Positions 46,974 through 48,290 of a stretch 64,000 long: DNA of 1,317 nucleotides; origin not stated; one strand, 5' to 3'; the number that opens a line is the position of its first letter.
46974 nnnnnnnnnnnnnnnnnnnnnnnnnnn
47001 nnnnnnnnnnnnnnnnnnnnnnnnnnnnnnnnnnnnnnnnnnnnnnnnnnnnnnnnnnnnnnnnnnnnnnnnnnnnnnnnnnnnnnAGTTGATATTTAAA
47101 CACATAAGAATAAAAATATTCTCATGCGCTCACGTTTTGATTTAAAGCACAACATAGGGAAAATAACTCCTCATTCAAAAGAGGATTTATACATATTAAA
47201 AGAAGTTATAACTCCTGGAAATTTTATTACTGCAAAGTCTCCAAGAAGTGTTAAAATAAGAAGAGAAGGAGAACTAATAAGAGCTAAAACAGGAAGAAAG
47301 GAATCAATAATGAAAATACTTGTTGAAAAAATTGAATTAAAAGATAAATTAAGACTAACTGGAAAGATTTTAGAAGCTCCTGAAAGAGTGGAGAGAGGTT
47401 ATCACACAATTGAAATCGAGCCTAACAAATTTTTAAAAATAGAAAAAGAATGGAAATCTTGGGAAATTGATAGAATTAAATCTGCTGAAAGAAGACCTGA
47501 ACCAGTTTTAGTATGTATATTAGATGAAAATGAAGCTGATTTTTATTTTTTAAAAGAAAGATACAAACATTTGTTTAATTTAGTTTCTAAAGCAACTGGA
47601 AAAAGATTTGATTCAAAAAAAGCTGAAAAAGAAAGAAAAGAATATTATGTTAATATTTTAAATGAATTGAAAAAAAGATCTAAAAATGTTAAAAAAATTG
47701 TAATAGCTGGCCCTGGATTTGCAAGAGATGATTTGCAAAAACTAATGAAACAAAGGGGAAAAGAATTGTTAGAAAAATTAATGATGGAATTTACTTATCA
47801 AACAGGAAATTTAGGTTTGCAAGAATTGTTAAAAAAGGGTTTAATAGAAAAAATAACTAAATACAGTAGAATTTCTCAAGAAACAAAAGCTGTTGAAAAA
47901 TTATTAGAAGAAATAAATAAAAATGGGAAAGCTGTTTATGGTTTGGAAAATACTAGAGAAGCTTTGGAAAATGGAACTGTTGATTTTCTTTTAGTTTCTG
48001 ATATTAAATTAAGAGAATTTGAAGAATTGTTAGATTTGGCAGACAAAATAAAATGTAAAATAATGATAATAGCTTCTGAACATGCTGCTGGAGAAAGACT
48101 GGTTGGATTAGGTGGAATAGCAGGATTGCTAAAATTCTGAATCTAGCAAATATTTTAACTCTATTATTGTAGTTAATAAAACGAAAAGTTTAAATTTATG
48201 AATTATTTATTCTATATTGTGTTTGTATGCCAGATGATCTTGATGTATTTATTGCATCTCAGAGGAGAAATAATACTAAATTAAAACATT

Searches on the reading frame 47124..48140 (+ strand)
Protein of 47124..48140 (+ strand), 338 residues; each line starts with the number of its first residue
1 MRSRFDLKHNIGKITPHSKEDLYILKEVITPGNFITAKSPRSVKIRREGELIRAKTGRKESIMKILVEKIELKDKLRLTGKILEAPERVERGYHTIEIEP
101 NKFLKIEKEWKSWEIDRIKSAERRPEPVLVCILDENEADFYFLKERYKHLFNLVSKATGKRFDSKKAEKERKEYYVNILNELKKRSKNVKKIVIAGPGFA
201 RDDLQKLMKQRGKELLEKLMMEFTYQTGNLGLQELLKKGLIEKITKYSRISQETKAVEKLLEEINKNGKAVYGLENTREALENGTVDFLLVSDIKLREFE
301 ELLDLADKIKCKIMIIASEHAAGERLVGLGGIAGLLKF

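Call 52: search_protein_families(library=pfam, proteins=[window:47124-48140:+], max_evalue=0.001)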
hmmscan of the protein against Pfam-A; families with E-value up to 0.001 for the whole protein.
window:47124-48140:+ (338 aa): 3 families
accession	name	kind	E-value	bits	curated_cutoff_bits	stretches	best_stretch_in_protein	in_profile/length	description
PF03465.20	eRF1_3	-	9.7e-19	68.3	25.8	1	250-338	1-104/106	eRF1 domain 3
PF03463.20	eRF1_1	-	6.3e-14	52.5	23.8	1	13-121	17-122/123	eRF1 domain 1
PF03464.20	eRF1_2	-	2e-07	31.8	27.1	1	130-240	4-127/133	eRF1 domain 2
